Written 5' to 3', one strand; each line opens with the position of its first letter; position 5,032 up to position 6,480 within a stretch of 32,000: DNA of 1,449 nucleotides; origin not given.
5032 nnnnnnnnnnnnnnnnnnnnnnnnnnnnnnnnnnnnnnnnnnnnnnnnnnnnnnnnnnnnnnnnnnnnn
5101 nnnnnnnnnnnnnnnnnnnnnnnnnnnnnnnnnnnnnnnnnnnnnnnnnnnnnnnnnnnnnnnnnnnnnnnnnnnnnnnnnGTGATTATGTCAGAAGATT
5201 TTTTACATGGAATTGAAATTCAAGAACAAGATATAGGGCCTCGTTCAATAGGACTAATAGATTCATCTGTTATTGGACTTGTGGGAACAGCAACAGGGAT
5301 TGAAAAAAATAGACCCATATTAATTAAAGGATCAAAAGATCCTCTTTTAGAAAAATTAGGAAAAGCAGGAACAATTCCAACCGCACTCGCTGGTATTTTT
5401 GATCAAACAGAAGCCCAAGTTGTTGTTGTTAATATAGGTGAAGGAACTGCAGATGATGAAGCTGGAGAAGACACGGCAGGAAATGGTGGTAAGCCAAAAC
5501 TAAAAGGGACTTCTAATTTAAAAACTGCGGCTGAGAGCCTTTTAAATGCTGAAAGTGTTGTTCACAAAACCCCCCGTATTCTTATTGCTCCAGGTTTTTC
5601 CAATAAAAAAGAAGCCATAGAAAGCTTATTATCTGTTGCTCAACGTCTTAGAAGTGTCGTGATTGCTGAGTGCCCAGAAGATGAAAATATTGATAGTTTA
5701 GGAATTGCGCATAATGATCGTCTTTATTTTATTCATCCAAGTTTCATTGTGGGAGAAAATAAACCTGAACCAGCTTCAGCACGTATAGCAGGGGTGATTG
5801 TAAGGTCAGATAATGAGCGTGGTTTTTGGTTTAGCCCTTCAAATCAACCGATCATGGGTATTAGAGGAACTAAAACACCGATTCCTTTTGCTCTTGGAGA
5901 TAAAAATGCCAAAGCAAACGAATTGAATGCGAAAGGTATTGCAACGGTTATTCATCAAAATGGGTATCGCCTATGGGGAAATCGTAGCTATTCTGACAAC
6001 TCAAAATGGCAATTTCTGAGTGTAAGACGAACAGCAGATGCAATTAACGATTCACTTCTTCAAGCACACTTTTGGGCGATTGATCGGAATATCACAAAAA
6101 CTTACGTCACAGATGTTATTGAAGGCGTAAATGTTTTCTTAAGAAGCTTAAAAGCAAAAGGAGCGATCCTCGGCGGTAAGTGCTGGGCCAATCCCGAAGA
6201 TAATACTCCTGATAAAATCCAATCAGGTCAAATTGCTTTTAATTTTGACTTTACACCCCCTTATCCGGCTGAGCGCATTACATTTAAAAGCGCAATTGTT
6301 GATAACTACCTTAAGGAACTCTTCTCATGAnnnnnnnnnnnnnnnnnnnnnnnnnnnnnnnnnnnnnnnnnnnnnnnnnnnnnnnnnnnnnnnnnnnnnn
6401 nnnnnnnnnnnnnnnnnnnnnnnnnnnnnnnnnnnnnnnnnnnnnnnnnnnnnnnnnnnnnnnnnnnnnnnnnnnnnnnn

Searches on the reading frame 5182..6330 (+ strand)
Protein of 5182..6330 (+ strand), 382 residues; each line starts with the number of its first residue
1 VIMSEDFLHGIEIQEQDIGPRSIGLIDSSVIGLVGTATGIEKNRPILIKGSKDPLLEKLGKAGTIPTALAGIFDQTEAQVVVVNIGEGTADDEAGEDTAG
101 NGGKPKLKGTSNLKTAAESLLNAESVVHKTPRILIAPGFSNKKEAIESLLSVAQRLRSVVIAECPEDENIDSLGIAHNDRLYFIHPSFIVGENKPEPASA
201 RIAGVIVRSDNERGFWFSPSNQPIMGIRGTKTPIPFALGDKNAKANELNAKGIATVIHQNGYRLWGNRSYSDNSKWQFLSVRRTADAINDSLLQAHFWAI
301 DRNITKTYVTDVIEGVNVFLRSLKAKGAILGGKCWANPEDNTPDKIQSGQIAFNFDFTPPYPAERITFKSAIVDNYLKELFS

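Call 5: search_protein_families(library=pfam, proteins=[window:5182-6330:+], max_evalue=0.01)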
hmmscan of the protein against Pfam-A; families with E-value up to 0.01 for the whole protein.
window:5182-6330:+ (382 aa): 3 families
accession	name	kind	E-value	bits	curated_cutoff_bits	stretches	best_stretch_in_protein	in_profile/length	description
PF17482.7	Phage_sheath_1C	-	2.3e-17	63.4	26.9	1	271-369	1-100/104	Phage tail sheath C-terminal domain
PF04984.19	Phage_sheath_1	-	1.7e-11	44.7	31.4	1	124-269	13-167/168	Phage tail sheath protein subtilisin-like domain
PF22671.1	Gp18_domIII_N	-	0.0001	23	27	1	30-85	3-58/58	Tail sheath protein Gp18 domain III N-terminal region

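Call 6: search_protein_families(library=phrogs, proteins=[window:5182-6330:+], max_evalue=0.01)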
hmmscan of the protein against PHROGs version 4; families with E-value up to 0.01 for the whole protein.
window:5182-6330:+ (382 aa): 9 families
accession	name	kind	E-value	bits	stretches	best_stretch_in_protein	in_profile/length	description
phrog_23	-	tail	8.7e-102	342.4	1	3-381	19-471/496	tail sheath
phrog_13288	-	unknown function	2e-50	172.3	1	192-381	10-204/208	-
phrog_16736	-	unknown function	1e-34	119.6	1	286-381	2-97/101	-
phrog_11242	-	unknown function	6.4e-19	69.3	1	3-128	1-124/128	-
phrog_20240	-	unknown function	1.8e-13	51.5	1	3-90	1-89/272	-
phrog_17610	-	tail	2.1e-11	43.4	1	197-368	924-1102/1135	tail sheath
phrog_12477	-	unknown function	2.2e-08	35.1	1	3-84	1-86/88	-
phrog_20365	-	unknown function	8.7e-06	26.7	1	333-380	4-51/58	-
phrog_279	-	tail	0.0025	17.6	0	272-374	381-484/489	tail sheath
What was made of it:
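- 5182..6827 (+): Tail sheath (5182-6330) and tail tube (6327-6827). Calls 5, 6.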

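Call 34: find_related_loci(query=window:5182-6330:+, collection=genome_contigs, flank=10000)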
Query window:5182-6330:+ (382 aa) in genome_contigs; peptide patterns used: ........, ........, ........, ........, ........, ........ (x = any residue, [..] = any of these).
20 stretches matched a pattern, but none encodes a relative of the query by tblastn (E <= 1e-3).

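Call 35: search_dna_similar(query=window:5182-6330:+, collection=phages, mode=protein, max_rows=15)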
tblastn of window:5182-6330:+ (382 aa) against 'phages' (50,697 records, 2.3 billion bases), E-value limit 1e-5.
Records with a match: 578; places in all: 581; records where one place covers at least 80% of the query: 504.
Best place of each record, by identity: <60% 578.
By first word of the organism name: Burkholderia 92; Klebsiella 81; Escherichia 62; Ralstonia 59; Yersinia 44; Salmonella 28; Vibrio 28; Bacteriophage 26; Pseudomonas 18; Peduovirus 18; and 43 more.
By host as written in the record: Klebsiella pneumoniae 56; - 55; Ralstonia solanacearum 50; Burkholderia pseudomallei 32; Yersinia pestis EV76-CN 26; Burkholderia sp. 25; Escherichia coli 21; Yersinia enterocolitica 10; and 185 more.
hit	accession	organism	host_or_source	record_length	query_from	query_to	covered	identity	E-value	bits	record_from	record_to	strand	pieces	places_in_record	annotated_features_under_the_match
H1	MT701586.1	Burkholderia phage Mica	Burkholderia cenocepacia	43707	2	382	100%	49.1%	2e-81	373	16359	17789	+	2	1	tail sheath protein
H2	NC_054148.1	Burkholderia phage Mica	Burkholderia cenocepacia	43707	2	382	100%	49.1%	2e-81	373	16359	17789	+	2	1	tail sheath subtilisin-like domain-containing protein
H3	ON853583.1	Serratia phage MQ-4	Serratia liquefaciens EOA81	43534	2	382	99%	48.0%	9e-80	361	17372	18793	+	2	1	putative tail protein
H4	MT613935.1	Pseudomonas phage Persinger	Pseudomonas aeruginosa UVA4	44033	1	381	99%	48.0%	6e-79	367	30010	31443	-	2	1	tail sheath protein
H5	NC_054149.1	Pseudomonas phage Persinger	Pseudomonas aeruginosa UVA4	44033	1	381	99%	48.0%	6e-79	367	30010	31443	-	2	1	tail sheath subtilisin-like domain-containing protein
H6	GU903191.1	Escherichia phage vB_EcoM_ECO1230-10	Escherichia coli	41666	1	381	99%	48.0%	9e-80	362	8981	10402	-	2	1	putative phage tail protein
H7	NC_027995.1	Escherichia phage vB_EcoM_ECO1230-10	Escherichia coli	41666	1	381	99%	48.0%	9e-80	362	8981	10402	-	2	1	putative phage tail protein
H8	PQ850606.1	Escherichia phage HeidiAbel_Bas97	Escherichia coli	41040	1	381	99%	47.7%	1e-78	359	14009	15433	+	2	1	hypothetical protein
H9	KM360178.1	Escherichia phage vB_EcoM-ep3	Escherichia coli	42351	1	381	99%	47.7%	1e-79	358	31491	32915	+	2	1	tail protein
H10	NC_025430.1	Escherichia phage vB_EcoM-ep3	Escherichia coli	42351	1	381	99%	47.7%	1e-79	358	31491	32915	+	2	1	tail protein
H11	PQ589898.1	Escherichia phage Alux-21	Escherichia coli Eco-21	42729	1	381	99%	47.5%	2e-78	356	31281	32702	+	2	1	tail protein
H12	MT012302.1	Salmonella phage PT1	Salmonella enterica serovar Cerro 87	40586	2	381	99%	47.6%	6e-80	352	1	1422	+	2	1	tail sheath monomer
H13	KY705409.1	Escherichia phage vB_EcoM_ECOO78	Escherichia coli O78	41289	2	381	99%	47.6%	8e-80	358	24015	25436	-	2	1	tail protein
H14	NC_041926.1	Escherichia phage vB_EcoM_ECOO78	Escherichia coli O78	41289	2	381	99%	47.6%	8e-80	358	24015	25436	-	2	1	tail protein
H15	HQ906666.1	Wolbachia endosymbiont wVitB of Nasonia vitripennis phage ...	Wolbachia endosymbiont wVitB of Nasonia ...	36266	3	373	97%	48.5%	3e-107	351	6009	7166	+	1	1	tail sheath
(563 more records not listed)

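Call 36: search_dna_similar(query=window:5182-6330:+, collection=plasmids, mode=protein, max_rows=15)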
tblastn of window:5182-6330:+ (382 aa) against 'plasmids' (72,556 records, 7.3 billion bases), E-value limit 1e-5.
Records with a match: 231; places in all: 275; records where one place covers at least 80% of the query: 111.
Best place of each record, by identity: <60% 231.
By first word of the organism name: Serratia 31; Escherichia 27; Streptomyces 27; Enterobacter 14; Pseudomonas 12; Zymomonas 11; Klebsiella 10; Salmonella 8; Vibrio 7; Arsenophonus 7; and 45 more.
By predicted mobility (MOB-suite, as given by PLSDB): non-mobilizable 160; conjugative 54; mobilizable 17.
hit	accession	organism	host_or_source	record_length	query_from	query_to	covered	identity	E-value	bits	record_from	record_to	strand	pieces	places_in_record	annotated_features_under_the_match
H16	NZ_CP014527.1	Haematospirillum jordaniae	Homo sapiens,Blood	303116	3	381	99%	50.9%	4e-119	387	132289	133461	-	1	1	phage tail sheath subtilisin-like domain-containing protein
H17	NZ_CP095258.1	Klebsiella pneumoniae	Homo,sputum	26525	2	382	100%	47.2%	2e-78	350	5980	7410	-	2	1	phage tail sheath C-terminal domain-containing protein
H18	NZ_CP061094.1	Roseomonas marmotae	Marmota himalayana,pure culture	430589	3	381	99%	47.3%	2e-105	347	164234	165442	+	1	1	phage tail sheath C-terminal domain-containing protein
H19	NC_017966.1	Tistrella mobilis KA081020-065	-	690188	3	382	99%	43.8%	2e-91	307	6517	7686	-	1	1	phage tail sheath subtilisin-like domain-containing protein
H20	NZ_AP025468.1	Vibrio chagasii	-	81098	44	382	89%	44.1%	6e-83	283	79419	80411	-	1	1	phage tail sheath C-terminal domain-containing protein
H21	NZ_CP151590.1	Vibrio vulnificus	environmental water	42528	44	381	88%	44.2%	2e-82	281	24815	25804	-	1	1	phage tail sheath C-terminal domain-containing protein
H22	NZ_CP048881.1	Spartinivicinus ruber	-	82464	3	382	99%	35.4%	1e-49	186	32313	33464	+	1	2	phage tail sheath subtilisin-like domain-containing protein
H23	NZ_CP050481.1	Vibrio campbellii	single cell,seawater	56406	6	382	99%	35.1%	2e-51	192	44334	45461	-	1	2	phage tail sheath C-terminal domain-containing protein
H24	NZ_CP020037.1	Vibrio parahaemolyticus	Penaeus vannamei,bacteria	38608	6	382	99%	35.1%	3e-51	191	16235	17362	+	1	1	phage tail sheath subtilisin-like domain-containing protein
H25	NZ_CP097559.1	Pseudomonas aeruginosa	pure culture,plastic surface of ...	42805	3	381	99%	34.3%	3e-44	171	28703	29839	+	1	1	phage tail sheath C-terminal domain-containing protein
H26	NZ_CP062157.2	Pseudomonas lundensis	cell culture,meltwater pond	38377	8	380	98%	34.8%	3e-63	226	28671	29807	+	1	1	phage tail sheath family protein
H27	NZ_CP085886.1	Pseudomonas sp. HN2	Pure culture,rhizosphere soil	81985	7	381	98%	34.4%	3e-62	223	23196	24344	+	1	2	phage tail sheath family protein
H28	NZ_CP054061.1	Edwardsiella ictaluri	cell culture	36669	2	381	99%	33.4%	9e-48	181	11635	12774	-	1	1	phage tail sheath C-terminal domain-containing protein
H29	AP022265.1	Aeromonas veronii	-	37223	2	381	99%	33.4%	2e-47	180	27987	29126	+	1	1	tail protein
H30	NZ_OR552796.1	Aeromonas caviae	-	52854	2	381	99%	33.4%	2e-47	180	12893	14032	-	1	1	phage tail sheath C-terminal domain-containing protein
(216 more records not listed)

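Call 37: get_annotated_region(hit=H15, flank=9000)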
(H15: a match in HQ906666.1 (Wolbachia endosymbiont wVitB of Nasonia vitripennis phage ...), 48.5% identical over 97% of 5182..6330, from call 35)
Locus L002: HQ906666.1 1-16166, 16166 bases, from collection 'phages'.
description: Wolbachia endosymbiont wVitB of Nasonia vitripennis phage WOVitB segment 2, partial genome.
organism: Wolbachia endosymbiont wVitB of Nasonia vitripennis phage WOVitB (NCBI taxid 949127)
taxonomy: Viruses; Duplodnaviria; Heunggongvirae; Uroviricota; Caudoviricetes
host: Wolbachia endosymbiont wVitB of Nasonia vitripennis; source: -; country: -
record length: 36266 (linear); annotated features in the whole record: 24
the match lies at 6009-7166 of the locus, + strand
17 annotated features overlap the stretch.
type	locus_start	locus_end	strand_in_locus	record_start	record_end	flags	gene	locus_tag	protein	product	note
CDS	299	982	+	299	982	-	-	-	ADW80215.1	phage-related protein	-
CDS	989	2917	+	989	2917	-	-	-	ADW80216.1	putative virulence protein VrlC.1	-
CDS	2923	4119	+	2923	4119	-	-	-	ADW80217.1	putative virulence protein VrlC.2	-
CDS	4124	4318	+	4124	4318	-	-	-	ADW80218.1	phage-related protein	-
CDS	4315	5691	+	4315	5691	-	-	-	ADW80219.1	phage-related protein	-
CDS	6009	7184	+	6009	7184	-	-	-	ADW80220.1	tail sheath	-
CDS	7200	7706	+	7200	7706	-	-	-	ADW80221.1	tail tube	-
CDS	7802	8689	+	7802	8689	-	-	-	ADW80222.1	hypothetical protein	-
CDS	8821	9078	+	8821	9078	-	-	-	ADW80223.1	phage-related protein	-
CDS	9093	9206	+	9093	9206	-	-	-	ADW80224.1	phage-related protein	-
CDS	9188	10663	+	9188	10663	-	-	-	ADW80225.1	tail tape measure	-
CDS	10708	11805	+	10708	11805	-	-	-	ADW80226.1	ISSod13 transposase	-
CDS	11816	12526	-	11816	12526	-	-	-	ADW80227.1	putative transcriptional regulator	-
CDS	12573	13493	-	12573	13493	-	-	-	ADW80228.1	putative transcriptional regulator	-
CDS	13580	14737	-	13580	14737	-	-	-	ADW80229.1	hypothetical protein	-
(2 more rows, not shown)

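Call 38: get_annotated_region(hit=H16, flank=9000)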
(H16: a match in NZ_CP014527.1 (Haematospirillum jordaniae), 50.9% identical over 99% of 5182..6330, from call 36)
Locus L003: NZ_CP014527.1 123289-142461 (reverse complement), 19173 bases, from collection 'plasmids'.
description: Haematospirillum jordaniae strain H5569 plasmid unnamed 2, complete sequence
organism: Haematospirillum jordaniae (NCBI taxid 1549855)
taxonomy: Bacteria; Pseudomonadota; Alphaproteobacteria; Rhodospirillales; Novispirillaceae; Haematospirillum; Haematospirillum jordaniae
host: -; source: Homo sapiens,Blood; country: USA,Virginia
typing (MOB-suite, as given by PLSDB): non-mobilizable; replicon rep_cluster_886
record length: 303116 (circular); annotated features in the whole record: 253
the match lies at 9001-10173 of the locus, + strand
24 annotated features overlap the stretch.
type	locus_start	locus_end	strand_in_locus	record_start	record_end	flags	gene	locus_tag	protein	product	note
CDS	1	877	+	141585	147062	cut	-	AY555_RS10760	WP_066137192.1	hemagglutinin repeat-containing protein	-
CDS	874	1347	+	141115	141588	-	-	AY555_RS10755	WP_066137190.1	hypothetical protein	-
CDS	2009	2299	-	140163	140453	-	-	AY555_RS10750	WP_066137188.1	hypothetical protein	-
CDS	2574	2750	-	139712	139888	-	-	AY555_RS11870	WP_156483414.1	hypothetical protein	-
CDS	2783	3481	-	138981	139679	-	-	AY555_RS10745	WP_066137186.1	phage tail protein I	GO:0016032 - viral process [Evidence IEA]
CDS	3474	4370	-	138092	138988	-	-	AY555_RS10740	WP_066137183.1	baseplate J/gp47 family protein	-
CDS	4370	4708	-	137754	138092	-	-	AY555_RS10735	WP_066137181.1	GPW/gp25 family protein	-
CDS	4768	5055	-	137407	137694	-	-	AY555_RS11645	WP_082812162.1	PAAR domain-containing protein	-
CDS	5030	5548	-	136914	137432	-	-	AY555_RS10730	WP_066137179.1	hypothetical protein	-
CDS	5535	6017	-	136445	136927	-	-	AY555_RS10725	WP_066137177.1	phage baseplate assembly protein V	GO:0019068 - virion assembly [Evidence IEA]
CDS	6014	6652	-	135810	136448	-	-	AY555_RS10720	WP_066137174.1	hypothetical protein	-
CDS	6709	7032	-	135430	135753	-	-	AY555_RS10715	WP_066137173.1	hypothetical protein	-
CDS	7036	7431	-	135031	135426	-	-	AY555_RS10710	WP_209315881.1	D-Ala-D-Ala carboxypeptidase family metallohydrolase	-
CDS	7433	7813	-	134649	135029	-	-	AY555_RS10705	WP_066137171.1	transcriptional regulator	-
CDS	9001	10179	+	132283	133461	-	-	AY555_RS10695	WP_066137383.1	phage tail sheath subtilisin-like domain-containing protein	-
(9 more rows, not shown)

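Call 39: search_protein_families(library=pfam, proteins=[L003:11351-13057:+, L002:9188-10663:+], max_evalue=0.01)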
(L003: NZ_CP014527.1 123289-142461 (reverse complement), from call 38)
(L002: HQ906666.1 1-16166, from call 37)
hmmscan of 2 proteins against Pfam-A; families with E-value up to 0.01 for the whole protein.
L003:11351-13057:+ (568 aa): 1 family
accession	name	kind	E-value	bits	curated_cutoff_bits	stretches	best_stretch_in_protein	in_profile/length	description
PF10145.14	PhageMin_Tail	-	1.7e-28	100.3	33.2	1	46-243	3-201/201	Phage-related minor tail protein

L002:9188-10663:+ (491 aa): 3 families
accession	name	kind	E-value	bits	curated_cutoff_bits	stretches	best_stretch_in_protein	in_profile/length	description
PF10145.14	PhageMin_Tail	-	1.7e-41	142.7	33.2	1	221-420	5-201/201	Phage-related minor tail protein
PF20155.4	TMP_3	-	7.9e-06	26.2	41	1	192-297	9-115/192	Tape measure protein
PF06160.17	EzrA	-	0.00031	19.6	39.6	1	35-157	40-157/557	Septation ring formation regulator, EzrA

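Call 45: find_homologous_proteins(query=L003:11351-13057:+, max_evalue=0.00001)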
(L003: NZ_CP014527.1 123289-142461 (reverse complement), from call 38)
Query L003:11351-13057:+ (568 aa): 8 proteins with E <= 0.00001 among 8000 candidates.
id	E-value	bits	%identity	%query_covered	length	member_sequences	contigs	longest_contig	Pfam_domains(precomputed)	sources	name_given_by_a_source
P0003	0.0e+0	1209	100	100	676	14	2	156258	PF10145.15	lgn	-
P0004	0.0e+0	1080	89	100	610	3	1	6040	PF10145.15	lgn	-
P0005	2.8e-15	74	26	77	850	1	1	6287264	PF10145.15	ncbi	ncbi:phage tail tape measure protein [Pseudomonas farris]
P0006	5.1e-11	60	22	64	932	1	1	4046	PF10145.15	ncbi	-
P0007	8.8e-11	59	23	75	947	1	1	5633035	PF10145.15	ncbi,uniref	ncbi:phage tail tape measure protein [Lacrimispora xylanisolvens]|uniref:phage tail tape measure pro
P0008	6.3e-10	57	22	78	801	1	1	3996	PF10145.15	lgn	-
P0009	1.0e-9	56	24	40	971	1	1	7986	PF10145.15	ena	-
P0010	1.7e-9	55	23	62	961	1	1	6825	PF10145.15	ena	-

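Call 46: get_annotated_region(hit=H18, flank=7000)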
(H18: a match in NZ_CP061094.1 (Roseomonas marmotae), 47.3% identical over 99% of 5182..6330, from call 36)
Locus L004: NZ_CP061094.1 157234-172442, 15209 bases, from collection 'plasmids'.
description: Roseomonas marmotae strain 1318 plasmid p1318-3
organism: Roseomonas marmotae (NCBI taxid 2768161)
taxonomy: Bacteria; Pseudomonadota; Alphaproteobacteria; Rhodospirillales; Acetobacteraceae; Roseomonas; Roseomonas marmotae
host: -; source: Marmota himalayana,pure culture; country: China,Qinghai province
typing (MOB-suite, as given by PLSDB): non-mobilizable
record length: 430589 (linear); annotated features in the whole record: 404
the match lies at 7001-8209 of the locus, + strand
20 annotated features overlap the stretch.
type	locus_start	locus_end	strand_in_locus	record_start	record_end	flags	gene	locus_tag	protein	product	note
CDS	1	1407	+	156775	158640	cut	-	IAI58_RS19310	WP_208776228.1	phage major capsid protein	GO:0019068 - virion assembly [Evidence IEA]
CDS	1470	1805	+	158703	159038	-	-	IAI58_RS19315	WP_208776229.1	hypothetical protein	-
CDS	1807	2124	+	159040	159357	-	-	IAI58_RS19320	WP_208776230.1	hypothetical protein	-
CDS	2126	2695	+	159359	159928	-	-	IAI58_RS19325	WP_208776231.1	hypothetical protein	-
CDS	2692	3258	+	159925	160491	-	-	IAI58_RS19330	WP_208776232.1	hypothetical protein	-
CDS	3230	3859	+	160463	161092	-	-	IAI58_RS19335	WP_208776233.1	phage baseplate assembly protein V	GO:0019068 - virion assembly [Evidence IEA]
CDS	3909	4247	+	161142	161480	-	-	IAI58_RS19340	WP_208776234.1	GPW/gp25 family protein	-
CDS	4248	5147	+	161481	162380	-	-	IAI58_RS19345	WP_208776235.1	baseplate J/gp47 family protein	-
CDS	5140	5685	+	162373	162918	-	-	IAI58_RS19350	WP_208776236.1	phage tail protein I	GO:0016032 - viral process [Evidence IEA]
CDS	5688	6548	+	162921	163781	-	-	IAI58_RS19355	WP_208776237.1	hypothetical protein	-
CDS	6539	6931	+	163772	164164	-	-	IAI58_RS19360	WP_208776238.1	tail fiber assembly protein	-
CDS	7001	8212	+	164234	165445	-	-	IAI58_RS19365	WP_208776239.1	phage tail sheath C-terminal domain-containing protein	-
CDS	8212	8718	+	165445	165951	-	-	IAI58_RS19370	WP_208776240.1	phage major tail tube protein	GO:0016032 - viral process [Evidence IEA]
CDS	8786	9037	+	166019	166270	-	-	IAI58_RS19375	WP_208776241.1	phage tail assembly protein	GO:0098003 - viral tail assembly [Evidence IEA]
CDS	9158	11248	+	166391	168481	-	-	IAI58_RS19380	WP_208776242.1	phage tail tape measure protein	GO:0016032 - viral process [Evidence IEA]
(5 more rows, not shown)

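Call 47: get_annotated_region(hit=H19, flank=7000)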
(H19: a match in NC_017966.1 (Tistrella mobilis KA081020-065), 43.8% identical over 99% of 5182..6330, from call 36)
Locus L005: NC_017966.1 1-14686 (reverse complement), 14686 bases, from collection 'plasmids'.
description: Tistrella mobilis KA081020-065 plasmid pTM2, complete sequence
organism: Tistrella mobilis KA081020-065 (NCBI taxid 1110502)
taxonomy: Bacteria; Pseudomonadota; Alphaproteobacteria; Geminicoccales; Geminicoccaceae; Tistrella; Tistrella mobilis; Tistrella mobilis KA081020-065
host: -; source: -; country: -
typing (MOB-suite, as given by PLSDB): non-mobilizable
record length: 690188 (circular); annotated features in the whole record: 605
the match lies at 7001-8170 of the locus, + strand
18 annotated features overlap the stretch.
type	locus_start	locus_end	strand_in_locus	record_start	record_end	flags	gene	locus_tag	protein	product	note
CDS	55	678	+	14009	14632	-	-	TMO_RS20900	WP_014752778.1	hypothetical protein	-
CDS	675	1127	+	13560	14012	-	-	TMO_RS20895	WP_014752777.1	phage baseplate assembly protein V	GO:0019068 - virion assembly [Evidence IEA]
CDS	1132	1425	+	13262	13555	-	-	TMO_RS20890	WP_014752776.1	PAAR domain-containing protein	-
CDS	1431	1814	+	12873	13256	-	-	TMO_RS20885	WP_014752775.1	GPW/gp25 family protein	-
CDS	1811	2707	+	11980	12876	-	-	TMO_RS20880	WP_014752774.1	baseplate J/gp47 family protein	-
CDS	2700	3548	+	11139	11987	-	-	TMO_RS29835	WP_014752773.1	phage tail protein I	GO:0016032 - viral process [Evidence IEA]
CDS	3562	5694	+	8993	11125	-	-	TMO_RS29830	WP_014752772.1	phage tail protein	-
CDS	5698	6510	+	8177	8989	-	-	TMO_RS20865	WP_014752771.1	hypothetical protein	-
CDS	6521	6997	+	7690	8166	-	-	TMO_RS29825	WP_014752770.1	hypothetical protein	-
CDS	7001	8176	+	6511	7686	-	-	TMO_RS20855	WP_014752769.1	phage tail sheath subtilisin-like domain-containing protein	-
CDS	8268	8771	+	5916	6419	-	-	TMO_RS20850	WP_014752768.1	phage major tail tube protein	GO:0016032 - viral process [Evidence IEA]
CDS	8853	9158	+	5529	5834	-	-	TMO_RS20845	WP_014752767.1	phage tail assembly protein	GO:0098003 - viral tail assembly [Evidence IEA]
CDS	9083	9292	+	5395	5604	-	-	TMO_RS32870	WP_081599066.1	GpE family phage tail protein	-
CDS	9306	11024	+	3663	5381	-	-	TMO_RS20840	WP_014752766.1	phage tail tape measure protein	GO:0016032 - viral process [Evidence IEA]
CDS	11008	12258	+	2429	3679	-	-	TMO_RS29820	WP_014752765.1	phage tail protein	-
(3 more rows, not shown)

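Call 48: get_annotated_region(hit=H1, flank=7000)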
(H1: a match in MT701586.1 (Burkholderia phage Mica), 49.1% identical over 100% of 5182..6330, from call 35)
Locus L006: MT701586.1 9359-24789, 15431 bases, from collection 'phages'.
description: Burkholderia phage Mica, complete genome.
organism: Burkholderia phage Mica (NCBI taxid 2767579)
taxonomy: Viruses; Duplodnaviria; Heunggongvirae; Uroviricota; Caudoviricetes; Micavirus; Micavirus Mica
host: Burkholderia cenocepacia; source: soil; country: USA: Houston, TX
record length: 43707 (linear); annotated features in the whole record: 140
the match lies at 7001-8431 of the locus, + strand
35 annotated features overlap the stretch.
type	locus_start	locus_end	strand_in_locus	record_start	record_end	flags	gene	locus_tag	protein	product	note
CDS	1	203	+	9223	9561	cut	-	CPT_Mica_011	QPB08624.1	baseplate wedge protein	Blastp: [NP_046772][gpW][baseplate][Escherichia virus P2][evalue: 3.77064e-21]; PTHR35862 [IPR040471]; HHpred:[ ...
CDS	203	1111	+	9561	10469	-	-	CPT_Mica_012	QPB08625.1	baseplate protein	Blastp: [VUD37935]Baseplate assembly protein J][Escherichia virus P2]evalue: 8.34722e-94]; PIRSF020481 [IPR014507]; ...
regulatory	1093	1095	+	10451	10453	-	-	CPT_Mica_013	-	ribosome_binding_site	-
CDS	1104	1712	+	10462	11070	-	-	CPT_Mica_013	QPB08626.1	baseplate protein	Blastp: [YP_009591446][phage tail fibers protein][Escherichia virus P2][evalue: 3.68696e-38]; PF09684 [IPR006521]; ...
regulatory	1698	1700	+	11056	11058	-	-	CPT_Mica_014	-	ribosome_binding_site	-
CDS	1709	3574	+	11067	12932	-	-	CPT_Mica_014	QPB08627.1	putative tailspike protein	HHpred: [4RU5_B][tailspike gp27; Beta-helix, tailspike, Lyase][Pseudomonas phage phi297][Probability 99.84%]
regulatory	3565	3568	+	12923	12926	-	-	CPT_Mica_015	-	ribosome_binding_site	-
CDS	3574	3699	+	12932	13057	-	-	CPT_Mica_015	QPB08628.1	hypothetical protein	-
regulatory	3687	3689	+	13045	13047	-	-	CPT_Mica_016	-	ribosome_binding_site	-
CDS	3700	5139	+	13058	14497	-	-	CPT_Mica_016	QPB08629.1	tail fiber protein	Blastp: [YP_009591447][phage tail fiber protein][Escherichia virus P2][evalue: 1.35056e-15]; PF12571 [IPR022225]; ...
CDS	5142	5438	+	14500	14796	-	-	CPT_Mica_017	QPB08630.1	tail fiber assembly protein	Blastp: [WP_033043929][tail fiber assembly protein][Pseudomonas putida][evalue: 2.53334e-9]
regulatory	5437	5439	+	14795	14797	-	-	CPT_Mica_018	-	ribosome_binding_site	-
CDS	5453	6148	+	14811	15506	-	-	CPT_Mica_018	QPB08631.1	tail fiber protein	Blastp: [WP_113423938.1][tail fiber protein][Rhizobiales bacterium][evalue: 3e-39]; HHpred: [1PDI_D][Short tail fiber ...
CDS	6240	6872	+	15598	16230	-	-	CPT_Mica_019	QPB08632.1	tail fiber protein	Blastp: [WP_081493803][tail fiber protein][Bradyrhizobium yuanmingense][evalue: 1.48885e-61]; PF07484 [IPR011083]; ...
regulatory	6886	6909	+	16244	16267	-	-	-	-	terminator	-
CDS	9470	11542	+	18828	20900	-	-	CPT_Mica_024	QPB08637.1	tape measure protein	Blastp: [YP_001165279][bacteriophage tail protein gpT][P2-like tape measure protein][Ralstonia virus RSA1][evalue: ...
CDS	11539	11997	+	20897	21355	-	-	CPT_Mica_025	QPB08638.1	baseplate protein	Blastp: [NP_046783][gpU][essential tail protein][Escherichia virus P2][evalue: 6.88849e-33]; PF06995 [IPR009734]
CDS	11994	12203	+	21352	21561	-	-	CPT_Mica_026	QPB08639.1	baseplate spike protein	Blastp: [VUD39493][Phage tail completion protein][Escherichia virus P2][evalue: 4.41608e-13]; PF05489 [IPR008861]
CDS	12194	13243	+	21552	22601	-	-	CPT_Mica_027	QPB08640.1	baseplate hub protein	Blastp: [NP_046784][gpD][ baseplate hub][Escherichia virus P2][evalue: 9.62482e-5]; PF05954; HHpred: [1WRU_A][43 kDa ...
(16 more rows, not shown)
